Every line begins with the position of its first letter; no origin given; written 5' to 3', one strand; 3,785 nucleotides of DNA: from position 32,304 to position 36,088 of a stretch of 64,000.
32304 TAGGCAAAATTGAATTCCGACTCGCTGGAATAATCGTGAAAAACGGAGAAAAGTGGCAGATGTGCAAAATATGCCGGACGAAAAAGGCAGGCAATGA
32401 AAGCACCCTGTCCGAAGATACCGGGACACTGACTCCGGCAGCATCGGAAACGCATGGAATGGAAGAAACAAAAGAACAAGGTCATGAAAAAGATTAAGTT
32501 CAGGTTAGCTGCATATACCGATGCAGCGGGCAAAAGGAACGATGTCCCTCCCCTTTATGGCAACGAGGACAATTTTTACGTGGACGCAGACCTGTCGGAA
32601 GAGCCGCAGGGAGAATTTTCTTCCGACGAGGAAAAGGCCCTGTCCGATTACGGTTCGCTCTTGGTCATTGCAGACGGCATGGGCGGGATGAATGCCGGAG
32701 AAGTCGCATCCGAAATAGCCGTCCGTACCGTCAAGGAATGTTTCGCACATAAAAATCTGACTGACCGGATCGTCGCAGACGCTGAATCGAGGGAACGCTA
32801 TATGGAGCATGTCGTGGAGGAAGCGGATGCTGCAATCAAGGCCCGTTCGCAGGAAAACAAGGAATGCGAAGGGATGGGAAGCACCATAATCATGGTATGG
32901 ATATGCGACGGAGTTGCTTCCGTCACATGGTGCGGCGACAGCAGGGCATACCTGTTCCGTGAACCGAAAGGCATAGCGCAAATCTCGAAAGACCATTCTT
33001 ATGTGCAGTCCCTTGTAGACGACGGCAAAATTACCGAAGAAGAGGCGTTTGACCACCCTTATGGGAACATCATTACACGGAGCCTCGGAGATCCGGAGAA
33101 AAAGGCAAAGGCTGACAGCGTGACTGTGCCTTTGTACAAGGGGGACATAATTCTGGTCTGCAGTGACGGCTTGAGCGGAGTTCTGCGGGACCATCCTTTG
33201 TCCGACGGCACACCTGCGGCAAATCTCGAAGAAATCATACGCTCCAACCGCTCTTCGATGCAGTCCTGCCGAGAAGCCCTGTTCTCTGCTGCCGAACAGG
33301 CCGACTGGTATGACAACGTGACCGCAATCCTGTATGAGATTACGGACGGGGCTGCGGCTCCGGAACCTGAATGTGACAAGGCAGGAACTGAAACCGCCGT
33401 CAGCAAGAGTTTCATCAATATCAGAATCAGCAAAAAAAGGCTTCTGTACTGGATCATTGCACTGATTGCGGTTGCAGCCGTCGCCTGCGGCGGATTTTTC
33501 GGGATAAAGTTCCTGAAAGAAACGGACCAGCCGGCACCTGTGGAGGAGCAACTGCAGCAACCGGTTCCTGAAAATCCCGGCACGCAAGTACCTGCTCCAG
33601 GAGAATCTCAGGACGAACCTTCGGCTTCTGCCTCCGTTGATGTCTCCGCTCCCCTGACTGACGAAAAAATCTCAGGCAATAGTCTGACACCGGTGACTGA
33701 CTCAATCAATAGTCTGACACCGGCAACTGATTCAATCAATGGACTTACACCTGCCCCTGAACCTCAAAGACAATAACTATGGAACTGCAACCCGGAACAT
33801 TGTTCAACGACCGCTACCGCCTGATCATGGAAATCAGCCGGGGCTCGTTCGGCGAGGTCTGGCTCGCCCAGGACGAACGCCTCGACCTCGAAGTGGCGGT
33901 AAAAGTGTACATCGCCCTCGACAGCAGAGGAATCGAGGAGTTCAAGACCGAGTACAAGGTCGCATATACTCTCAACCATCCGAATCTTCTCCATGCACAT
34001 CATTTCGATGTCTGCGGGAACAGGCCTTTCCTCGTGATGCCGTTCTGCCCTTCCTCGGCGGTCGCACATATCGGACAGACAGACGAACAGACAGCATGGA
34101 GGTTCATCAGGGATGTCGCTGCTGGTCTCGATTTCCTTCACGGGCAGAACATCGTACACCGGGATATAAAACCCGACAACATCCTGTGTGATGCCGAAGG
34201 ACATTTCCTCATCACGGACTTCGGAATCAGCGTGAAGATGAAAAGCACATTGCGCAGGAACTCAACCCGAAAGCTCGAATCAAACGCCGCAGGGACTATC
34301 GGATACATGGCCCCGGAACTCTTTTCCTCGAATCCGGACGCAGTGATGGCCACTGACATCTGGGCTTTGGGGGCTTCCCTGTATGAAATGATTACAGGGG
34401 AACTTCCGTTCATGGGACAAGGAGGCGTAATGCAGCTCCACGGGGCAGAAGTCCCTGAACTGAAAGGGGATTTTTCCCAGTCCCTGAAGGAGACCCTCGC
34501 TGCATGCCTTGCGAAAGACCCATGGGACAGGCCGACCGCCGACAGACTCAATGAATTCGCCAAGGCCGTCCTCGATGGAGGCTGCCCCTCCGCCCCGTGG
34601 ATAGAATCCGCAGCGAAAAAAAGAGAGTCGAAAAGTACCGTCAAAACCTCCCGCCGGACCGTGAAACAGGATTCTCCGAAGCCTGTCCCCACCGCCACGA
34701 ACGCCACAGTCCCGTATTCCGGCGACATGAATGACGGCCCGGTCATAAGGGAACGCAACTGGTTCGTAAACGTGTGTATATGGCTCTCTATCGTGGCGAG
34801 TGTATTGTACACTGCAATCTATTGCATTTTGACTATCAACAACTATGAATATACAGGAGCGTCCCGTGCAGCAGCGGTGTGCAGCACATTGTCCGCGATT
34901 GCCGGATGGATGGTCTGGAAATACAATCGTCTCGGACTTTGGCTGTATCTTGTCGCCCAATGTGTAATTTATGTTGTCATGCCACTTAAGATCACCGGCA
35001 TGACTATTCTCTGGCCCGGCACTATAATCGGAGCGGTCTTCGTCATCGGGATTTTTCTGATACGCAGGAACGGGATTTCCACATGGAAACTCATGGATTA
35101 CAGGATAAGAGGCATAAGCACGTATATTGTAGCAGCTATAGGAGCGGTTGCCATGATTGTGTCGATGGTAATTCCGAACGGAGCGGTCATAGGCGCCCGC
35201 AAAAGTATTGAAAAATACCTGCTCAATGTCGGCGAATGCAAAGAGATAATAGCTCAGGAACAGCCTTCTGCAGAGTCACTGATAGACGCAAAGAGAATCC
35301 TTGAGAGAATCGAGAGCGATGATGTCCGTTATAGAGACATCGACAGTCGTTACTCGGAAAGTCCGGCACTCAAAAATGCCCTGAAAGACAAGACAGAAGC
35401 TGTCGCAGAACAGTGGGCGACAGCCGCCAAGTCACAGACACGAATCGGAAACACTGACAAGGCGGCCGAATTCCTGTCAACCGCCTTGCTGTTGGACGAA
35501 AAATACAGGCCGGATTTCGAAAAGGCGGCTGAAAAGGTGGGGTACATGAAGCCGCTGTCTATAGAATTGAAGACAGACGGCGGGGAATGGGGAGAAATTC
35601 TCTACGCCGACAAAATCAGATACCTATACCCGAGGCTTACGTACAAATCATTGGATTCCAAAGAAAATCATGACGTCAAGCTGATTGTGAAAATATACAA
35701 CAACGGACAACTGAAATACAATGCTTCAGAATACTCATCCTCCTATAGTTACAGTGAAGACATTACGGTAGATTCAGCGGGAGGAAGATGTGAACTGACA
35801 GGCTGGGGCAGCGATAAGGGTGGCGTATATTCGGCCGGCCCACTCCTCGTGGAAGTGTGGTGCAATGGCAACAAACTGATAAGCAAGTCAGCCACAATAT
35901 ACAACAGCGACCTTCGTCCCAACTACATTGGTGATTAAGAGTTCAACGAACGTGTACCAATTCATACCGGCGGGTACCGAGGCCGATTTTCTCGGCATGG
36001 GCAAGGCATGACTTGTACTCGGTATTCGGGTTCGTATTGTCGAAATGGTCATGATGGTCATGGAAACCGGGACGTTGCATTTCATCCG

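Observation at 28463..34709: Two receptor kinases share one catalytic cassette but have unrelated, swapped sensor tails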

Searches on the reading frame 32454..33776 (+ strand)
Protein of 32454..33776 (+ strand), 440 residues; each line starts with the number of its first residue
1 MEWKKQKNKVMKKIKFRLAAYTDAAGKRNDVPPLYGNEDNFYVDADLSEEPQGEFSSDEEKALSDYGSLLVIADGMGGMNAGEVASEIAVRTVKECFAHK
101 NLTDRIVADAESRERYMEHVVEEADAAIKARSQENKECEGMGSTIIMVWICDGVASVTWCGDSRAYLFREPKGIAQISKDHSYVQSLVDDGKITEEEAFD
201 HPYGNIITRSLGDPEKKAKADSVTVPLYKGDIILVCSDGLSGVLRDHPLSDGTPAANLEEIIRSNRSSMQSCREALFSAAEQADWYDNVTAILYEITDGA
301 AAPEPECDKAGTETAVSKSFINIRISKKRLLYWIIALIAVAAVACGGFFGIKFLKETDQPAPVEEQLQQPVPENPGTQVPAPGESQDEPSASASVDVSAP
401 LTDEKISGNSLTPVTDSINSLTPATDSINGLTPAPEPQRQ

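Call 5: search_protein_families(library=pfam, proteins=[window:32454-33776:+], max_evalue=0.01)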
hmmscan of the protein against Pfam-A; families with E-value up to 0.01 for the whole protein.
window:32454-33776:+ (440 aa): 3 families
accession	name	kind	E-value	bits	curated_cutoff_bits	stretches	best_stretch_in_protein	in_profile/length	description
PF13672.11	PP2C_2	-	1.1e-15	58.2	24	1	65-248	22-182/209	Protein phosphatase 2C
PF00481.26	PP2C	-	3.8e-09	37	20.3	1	65-183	32-142/255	Protein phosphatase 2C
PF07228.17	SpoIIE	-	2.7e-05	24.6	25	1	69-292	6-187/192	Stage II sporulation protein E (SpoIIE)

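Call 43: search_protein_families(library=padloc, proteins=[window:32454-33776:+], max_evalue=0.001)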
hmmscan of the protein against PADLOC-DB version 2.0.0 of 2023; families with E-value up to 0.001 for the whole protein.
window:32454-33776:+ (440 aa): 0 families

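Call 44: search_protein_families(library=ncbifam, proteins=[window:32454-33776:+], max_evalue=0.001)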
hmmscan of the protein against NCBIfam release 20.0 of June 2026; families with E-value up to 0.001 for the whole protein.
window:32454-33776:+ (440 aa): 2 families
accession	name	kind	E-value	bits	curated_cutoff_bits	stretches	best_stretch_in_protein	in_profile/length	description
NF033484.1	Stp1_PP2C_phos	equivalog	5e-57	193.1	230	1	67-294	24-231/232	Stp1/IreP family PP2C-type Ser/Thr phosphatase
NF011149.0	PRK14559.1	equivalog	4.4e-30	105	374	1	20-294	376-629/642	serine/threonine phosphatase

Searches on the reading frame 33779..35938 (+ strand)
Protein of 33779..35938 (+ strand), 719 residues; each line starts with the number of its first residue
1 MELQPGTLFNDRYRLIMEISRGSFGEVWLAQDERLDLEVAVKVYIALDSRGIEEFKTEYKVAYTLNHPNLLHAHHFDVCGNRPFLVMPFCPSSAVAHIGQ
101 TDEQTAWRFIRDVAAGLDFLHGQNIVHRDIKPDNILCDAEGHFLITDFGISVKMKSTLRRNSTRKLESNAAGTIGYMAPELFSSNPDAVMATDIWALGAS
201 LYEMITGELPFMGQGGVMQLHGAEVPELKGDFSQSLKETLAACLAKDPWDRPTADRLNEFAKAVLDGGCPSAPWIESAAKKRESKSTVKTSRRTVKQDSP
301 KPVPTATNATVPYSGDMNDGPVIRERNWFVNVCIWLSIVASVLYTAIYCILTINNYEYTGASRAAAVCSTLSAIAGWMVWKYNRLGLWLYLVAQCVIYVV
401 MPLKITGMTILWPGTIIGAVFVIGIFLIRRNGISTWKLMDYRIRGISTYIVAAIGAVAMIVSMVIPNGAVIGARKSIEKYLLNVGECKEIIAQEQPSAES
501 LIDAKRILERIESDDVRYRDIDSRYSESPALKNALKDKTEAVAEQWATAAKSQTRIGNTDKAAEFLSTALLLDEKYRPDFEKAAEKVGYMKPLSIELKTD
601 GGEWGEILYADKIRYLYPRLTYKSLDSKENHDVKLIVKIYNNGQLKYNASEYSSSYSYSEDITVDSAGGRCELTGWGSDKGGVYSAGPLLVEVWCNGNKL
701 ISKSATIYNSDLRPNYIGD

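Call 5: search_protein_families(library=pfam, proteins=[window:33779-35938:+], max_evalue=0.01)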
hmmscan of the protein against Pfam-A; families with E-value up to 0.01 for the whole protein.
window:33779-35938:+ (719 aa): 6 families
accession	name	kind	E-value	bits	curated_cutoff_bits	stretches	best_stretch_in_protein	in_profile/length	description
PF00069.31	Pkinase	-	5e-44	151.1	31.7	1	13-257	1-257/263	Protein kinase domain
PF07714.23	PK_Tyr_Ser-Thr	-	3.4e-33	115.5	23.1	1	16-258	4-255/258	Protein tyrosine and serine/threonine kinase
PF14531.12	Kinase-like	-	6.9e-08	32.5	25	1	120-212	161-252/289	Kinase-like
PF03109.22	ABC1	-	0.00094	18.8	22.9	1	84-167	144-230/244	ABC1 atypical kinase-like domain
PF01163.29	RIO1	-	0.0028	17.7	22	0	82-156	80-156/187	RIO domain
PF17667.7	Pkinase_fungal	-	0.0033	16.6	24.1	1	109-183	291-366/387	Fungal protein kinase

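Call 16: find_encoding_contigs(protein=window:33779-35938:+, flank=10000, max_places=10)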
Protein window:33779-35938:+ (719 aa): 11 contigs read that carry it; 3 places shown.
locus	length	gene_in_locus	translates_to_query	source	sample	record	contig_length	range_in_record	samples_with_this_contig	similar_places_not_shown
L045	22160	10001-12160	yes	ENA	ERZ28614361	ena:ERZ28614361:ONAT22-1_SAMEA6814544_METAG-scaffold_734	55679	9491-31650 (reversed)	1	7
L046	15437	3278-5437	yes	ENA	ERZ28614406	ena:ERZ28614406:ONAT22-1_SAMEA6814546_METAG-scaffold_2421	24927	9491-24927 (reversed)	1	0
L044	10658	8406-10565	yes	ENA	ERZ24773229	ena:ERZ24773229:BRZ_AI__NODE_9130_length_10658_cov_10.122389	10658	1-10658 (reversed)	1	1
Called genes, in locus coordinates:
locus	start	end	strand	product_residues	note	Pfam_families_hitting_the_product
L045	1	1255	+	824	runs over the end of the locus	PF00403:HMA, PF00122:E1-E2_ATPase, PF00702:Hydrolase, PF08282:Hydrolase_3 (faint), PF00403:HMA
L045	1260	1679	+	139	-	PF01475:FUR (weak)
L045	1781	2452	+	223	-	PF12773:DZR (weak), PF13240:Zn_Ribbon_1 (faint), PF13248:Zn_ribbon_3 (faint)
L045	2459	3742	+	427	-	PF00069:Pkinase, PF07714:PK_Tyr_Ser-Thr, PF00498:FHA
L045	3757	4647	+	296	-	-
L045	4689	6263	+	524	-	PF00069:Pkinase, PF07714:PK_Tyr_Ser-Thr, PF14531:Kinase-like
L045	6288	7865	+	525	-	PF16697:Yop-YscD_cpl (weak), PF00498:FHA, PF00089:Trypsin (faint), PF13365:Trypsin_2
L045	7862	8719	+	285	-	-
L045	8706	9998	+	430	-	PF00481:PP2C, PF13672:PP2C_2, PF07228:SpoIIE (faint)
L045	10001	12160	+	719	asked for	PF00069:Pkinase, PF07714:PK_Tyr_Ser-Thr, PF14531:Kinase-like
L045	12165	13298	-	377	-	PF04015:DUF362, PF12797:Fer4_2 (faint), PF12837:Fer4_6 (faint), PF12838:Fer4_7, PF13187:Fer4_9 (weak), PF13237:Fer4_10 (weak), PF14697:Fer4_21, PF00037:Fer4 (weak)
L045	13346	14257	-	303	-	PF13354:Beta-lactamase2, PF00144:Beta-lactamase (faint)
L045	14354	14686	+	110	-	PF05973:Gp49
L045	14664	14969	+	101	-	PF13744:HTH_37 (weak), PF12844:HTH_19 (weak), PF01381:HTH_3, PF13560:HTH_31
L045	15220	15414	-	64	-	-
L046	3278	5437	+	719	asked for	PF00069:Pkinase, PF07714:PK_Tyr_Ser-Thr, PF14531:Kinase-like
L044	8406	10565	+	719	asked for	PF00069:Pkinase, PF07714:PK_Tyr_Ser-Thr, PF14531:Kinase-like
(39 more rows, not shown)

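Call 43: search_protein_families(library=padloc, proteins=[window:33779-35938:+], max_evalue=0.001)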
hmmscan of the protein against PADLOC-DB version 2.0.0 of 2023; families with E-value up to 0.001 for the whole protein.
window:33779-35938:+ (719 aa): 34 families (the best 25 are shown)
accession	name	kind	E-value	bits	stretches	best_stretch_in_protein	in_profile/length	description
PDLC04138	mad6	-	3.3e-62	209.3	1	7-291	47-340/659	mads_6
PDLC04042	PD-T4-6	-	2.3e-49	166.6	1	7-264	5-272/292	-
PDLC04053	PD-T4-6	-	2.4e-49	166.5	1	11-289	9-293/311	-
PDLC04057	PD-T4-6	-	1.2e-45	154.3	1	6-291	3-298/443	-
PDLC04047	PD-T4-6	-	2.9e-44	149.5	1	1-251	1-258/327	-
PDLC04054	PD-T4-6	-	3.7e-44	149.6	1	1-291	1-292/347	-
PDLC04060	PD-T4-6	-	3.4e-43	146.3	1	6-362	3-365/486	-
PDLC04039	PD-T4-6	-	2e-42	143.8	1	4-320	8-331/458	-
PDLC04043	PD-T4-6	-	5.3e-42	142.4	1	10-272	14-285/452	-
PDLC04061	PD-T4-6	-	3.4e-38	130.4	1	6-360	11-384/510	-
PDLC04048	PD-T4-6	-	8.5e-36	122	1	4-217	3-218/354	-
PDLC04041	PD-T4-6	-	3.5e-33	113.5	1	3-263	21-289/443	-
PDLC04052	PD-T4-6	-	6e-32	109.5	1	7-300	5-312/496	-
PDLC04050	PD-T4-6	-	3.4e-30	103.4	1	9-254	61-315/480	-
PDLC03920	MkoA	-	6.8e-29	98.8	1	8-262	6-275/1112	-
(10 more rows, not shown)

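Call 44: search_protein_families(library=ncbifam, proteins=[window:33779-35938:+], max_evalue=0.001)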
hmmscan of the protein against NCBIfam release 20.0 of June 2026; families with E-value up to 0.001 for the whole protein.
window:33779-35938:+ (719 aa): 12 families
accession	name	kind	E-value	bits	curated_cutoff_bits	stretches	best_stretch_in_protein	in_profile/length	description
NF033483.0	PknB_PASTA_kin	equivalog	3.2e-50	171.7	450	1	6-350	2-355/563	Stk1 family PASTA domain-containing Ser/Thr kinase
NF047741.1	antiphage_MADS6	equivalog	9.1e-42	143.4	460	2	103-271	298-467/612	methylation-associated defense system protein kinase MAD6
NF052427.1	StpK7MSMEG_1200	equivalog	9.3e-29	100.3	900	1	12-293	8-296/601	serine/threonine protein kinase StpK7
NF038150.1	lanthi_synth_IV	equivalog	1.2e-21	76.8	650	1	7-302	185-495/851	class IV lanthionine synthetase LanL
NF009651.0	PRK13184.1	equivalog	4.1e-19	68.1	839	1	11-214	2-234/932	serine/threonine-protein kinase PknD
NF033442.0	BREX_PglW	equivalog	3.4e-16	58.2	990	1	3-243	504-743/1391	BREX system serine/threonine kinase PglW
NF053615.1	SerThrKinAfsKStmc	equivalog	2.4e-15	56.2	1300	1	99-309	107-318/809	protein serine/threonine kinase AfsK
TIGR03903.1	TOMM_kin_cyc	equivalog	7.4e-13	47.3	705.75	1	38-214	5-192/1267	TOMM system kinase/cyclase fusion protein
NF043056.1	T4SS_LegK1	equivalog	5e-09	35.3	550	1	123-199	208-278/516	Dot/Icm T4SS effector kinase LegK1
NF038151.1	lanthi_synth_III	equivalog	3.6e-06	25.6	575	1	105-205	337-423/833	class III lanthionine synthetase LanKC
TIGR03724.2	arch_bud32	equivalog_domain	5.8e-05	22.7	125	1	76-155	61-135/193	KEOPS complex kinase/ATPase Bud32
NF058632.1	SerThrKinPrkT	equivalog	0.00012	21.2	280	1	8-138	18-151/322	serine/threonine protein kinase PrkT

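Call 45: find_homologous_proteins(query=window:33779-35938:+, region=311-719, max_evalue=0.001)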
Query window:33779-35938:+, residues 311-719 (409 aa): 3 proteins with E <= 0.001 among 8000 candidates.
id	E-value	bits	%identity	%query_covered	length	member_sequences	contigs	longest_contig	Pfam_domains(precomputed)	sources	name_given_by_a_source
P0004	1.4e-259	879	96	100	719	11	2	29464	PF07714.24,PF00069.32,PF14531.13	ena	-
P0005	7.3e-252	853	93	100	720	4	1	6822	PF07714.24,PF00069.32,PF14531.13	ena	-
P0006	2.1e-160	552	64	97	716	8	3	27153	PF07714.24,PF00069.32,PF14531.13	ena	-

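Call 46: find_encoding_contigs(protein=P0004, flank=10000, max_places=6)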
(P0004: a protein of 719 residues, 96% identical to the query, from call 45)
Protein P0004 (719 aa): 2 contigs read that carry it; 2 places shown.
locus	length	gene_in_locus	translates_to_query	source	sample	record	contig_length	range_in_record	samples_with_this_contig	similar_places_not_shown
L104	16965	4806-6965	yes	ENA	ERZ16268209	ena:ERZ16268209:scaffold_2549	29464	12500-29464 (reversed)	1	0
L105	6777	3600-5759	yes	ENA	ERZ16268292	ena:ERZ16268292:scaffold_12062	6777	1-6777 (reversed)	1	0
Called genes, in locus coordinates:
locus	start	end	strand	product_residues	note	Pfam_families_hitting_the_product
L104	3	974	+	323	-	?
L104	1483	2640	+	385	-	PF00089:Trypsin (faint), PF13365:Trypsin_2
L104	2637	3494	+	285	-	-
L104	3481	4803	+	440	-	PF00481:PP2C, PF13672:PP2C_2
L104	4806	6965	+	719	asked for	PF00069:Pkinase, PF07714:PK_Tyr_Ser-Thr, PF14531:Kinase-like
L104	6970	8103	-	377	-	PF04015:DUF362, PF12797:Fer4_2 (faint), PF12837:Fer4_6 (faint), PF12838:Fer4_7, PF13187:Fer4_9 (weak), PF13237:Fer4_10 (weak), PF14697:Fer4_21, PF00037:Fer4 (weak)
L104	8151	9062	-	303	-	PF00144:Beta-lactamase (weak), PF13354:Beta-lactamase2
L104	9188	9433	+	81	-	PF05973:Gp49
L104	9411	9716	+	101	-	PF13744:HTH_37 (weak), PF12844:HTH_19 (weak), PF01381:HTH_3, PF13560:HTH_31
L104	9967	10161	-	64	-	-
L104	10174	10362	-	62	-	-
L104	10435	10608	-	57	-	-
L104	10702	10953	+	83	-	PF08797:HIRAN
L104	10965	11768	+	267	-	PF09407:AbiEi_1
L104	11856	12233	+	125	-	PF08843:AbiEii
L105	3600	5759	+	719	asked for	PF00069:Pkinase, PF07714:PK_Tyr_Ser-Thr, PF14531:Kinase-like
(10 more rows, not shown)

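Call 47: find_encoding_contigs(protein=P0005, flank=10000, max_places=6)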
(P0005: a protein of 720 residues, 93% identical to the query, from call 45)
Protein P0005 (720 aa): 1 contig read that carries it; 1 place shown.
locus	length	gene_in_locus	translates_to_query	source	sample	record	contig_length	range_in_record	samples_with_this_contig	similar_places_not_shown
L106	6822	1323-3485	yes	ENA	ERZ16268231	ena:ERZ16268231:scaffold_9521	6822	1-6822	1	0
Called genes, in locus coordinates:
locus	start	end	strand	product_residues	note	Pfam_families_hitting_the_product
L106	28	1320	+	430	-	PF00481:PP2C, PF13672:PP2C_2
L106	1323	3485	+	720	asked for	PF00069:Pkinase, PF07714:PK_Tyr_Ser-Thr, PF14531:Kinase-like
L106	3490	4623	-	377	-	PF04015:DUF362, PF12797:Fer4_2 (faint), PF12837:Fer4_6 (faint), PF12838:Fer4_7, PF13187:Fer4_9 (weak), PF13237:Fer4_10 (weak), PF14697:Fer4_21, PF00037:Fer4 (weak)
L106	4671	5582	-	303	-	PF00144:Beta-lactamase (weak), PF13354:Beta-lactamase2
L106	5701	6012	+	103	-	PF13744:HTH_37 (weak), PF12844:HTH_19 (weak), PF13560:HTH_31, PF01381:HTH_3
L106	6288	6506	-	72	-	-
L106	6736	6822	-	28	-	?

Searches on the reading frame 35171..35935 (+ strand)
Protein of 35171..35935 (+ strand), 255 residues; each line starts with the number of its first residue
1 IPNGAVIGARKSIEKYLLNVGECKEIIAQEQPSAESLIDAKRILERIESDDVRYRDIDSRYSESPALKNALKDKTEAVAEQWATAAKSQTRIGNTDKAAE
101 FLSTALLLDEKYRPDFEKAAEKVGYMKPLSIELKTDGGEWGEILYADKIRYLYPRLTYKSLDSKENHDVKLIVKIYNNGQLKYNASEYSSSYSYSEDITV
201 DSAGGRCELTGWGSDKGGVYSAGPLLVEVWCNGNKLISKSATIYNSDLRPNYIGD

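Call 61: predict_structure(alignment_id=A2)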
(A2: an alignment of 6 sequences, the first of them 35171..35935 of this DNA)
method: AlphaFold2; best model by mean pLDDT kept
length: 255 residues; sequences in the alignment: 6
mean_pLDDT: 88.5   pTM: 0.80
mean pLDDT of the five models: 88.5, 87.6, 87.0, 86.7, 82.3
residues with pLDDT >= 90: 172; 70-90: 60; 50-70: 18; < 50: 5
segments of 3 or more residues with pLDDT < 50: 252-255
pLDDT, mean of each block of 10 residues (from residue 1): 67 90 94 94 94 87 92 94 96 92 96 96 95 91 89 94 94 91 66 83 92 81 94 93 78 40
secondary structure, 60 per line:
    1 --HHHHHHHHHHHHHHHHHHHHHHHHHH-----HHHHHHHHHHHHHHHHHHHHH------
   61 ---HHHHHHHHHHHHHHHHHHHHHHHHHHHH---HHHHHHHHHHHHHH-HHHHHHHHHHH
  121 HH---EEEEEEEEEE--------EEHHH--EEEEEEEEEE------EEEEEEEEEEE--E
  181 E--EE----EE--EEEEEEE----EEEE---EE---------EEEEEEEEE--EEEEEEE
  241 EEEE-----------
elements in order: H3-28 H34-54 H64-91 H95-108 H110-122 E126-135 E151-160 E167-177 E194-200 E205-208 E223-231 E234-244

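Call 64: fold_search(model_id=the predicted structure, library=pdb)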
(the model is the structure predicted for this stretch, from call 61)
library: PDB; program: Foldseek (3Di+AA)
matches with E <= 10: 1023; with E <= 0.001: 10
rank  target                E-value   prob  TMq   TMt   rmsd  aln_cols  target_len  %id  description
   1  5vhv_A                1.3e-05  1.00  0.29  0.21  18.0       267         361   11  Pseudomonas fluorescens alkylpurine DNA glycosylase AlkC bound to DNA containing an oxocarbenium-intermediate analog (released 2017-10-25)
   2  5vi0_A                4.9e-05  1.00  0.29  0.21  18.3       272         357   11  Pseudomonas fluorescens alkylpurine DNA glycosylase AlkC bound to DNA containing an abasic site analog (released 2017-10-25)
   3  5vi0_B                5.8e-05  1.00  0.29  0.22  17.4       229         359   12  Pseudomonas fluorescens alkylpurine DNA glycosylase AlkC bound to DNA containing an abasic site analog (released 2017-10-25)
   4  6r5i_B                2.0e-04  1.00  0.29  0.12   5.7       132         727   13  The crystal structure of the Glycoside Hydrolase BglX from P. aeruginosa (released 2020-04-15)
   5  1ksj_B                2.1e-04  1.00  0.30  0.47   6.5       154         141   12  Complex of Arl2 and PDE delta, Crystal Form 2 (SeMet) (released 2002-05-08)
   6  9nem_A                2.4e-04  1.00  0.29  0.40   5.2       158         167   11  Structure of Unc119-Farnesylated peptide complex (released 2025-09-03)
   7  7umo_A                3.1e-04  1.00  0.30  0.41   5.3       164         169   11  Structure of Unc119-inhibitor complex. (released 2023-07-26)
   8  3jcm_N                3.3e-04  1.00  0.29  0.06  13.6       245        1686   10  Cryo-EM structure of the spliceosomal U4/U6.U5 tri-snRNP (released 2016-02-24)
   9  5yot_A                6.5e-04  1.00  0.31  0.12   5.5       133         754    8  Isoprimeverose-producing enzyme from Aspergillus oryzae in complex with isoprimeverose (released 2018-11-07)
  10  6r5r_A                9.7e-04  1.00  0.29  0.11   5.8       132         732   13  The crystal structure of Glycoside Hydrolase BglX inactive mutant D286N from P. aeruginosa in complex with cellobiose (released 2020-04-15)
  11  6ejb_A                1.1e-03  1.00  0.28  0.11   4.2       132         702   11  Human Xylosyltransferase 1 in complex with peptide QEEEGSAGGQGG (released 2018-05-02)
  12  7ok7_G                1.3e-03  1.00  0.31  0.41   5.4       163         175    8  Crystal structure of the UNC119B ARL3 complex (released 2021-06-09)
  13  4jg9_A                1.4e-03  1.00  0.28  0.45   5.8       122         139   15  X-ray Crystal Structure of a Putative Lipoprotein from Bacillus anthracis (released 2013-03-20)
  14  5xxl_A                1.4e-03  1.00  0.26  0.10   6.7       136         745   10  Crystal structure of GH3 beta-glucosidase from Bacteroides thetaiotaomicron (released 2017-12-13)
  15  7qjk_BBB              1.4e-03  1.00  0.29  0.44   6.5       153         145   10  Crystal structure of PDE6D in complex with Compound-2 (released 2022-01-26)
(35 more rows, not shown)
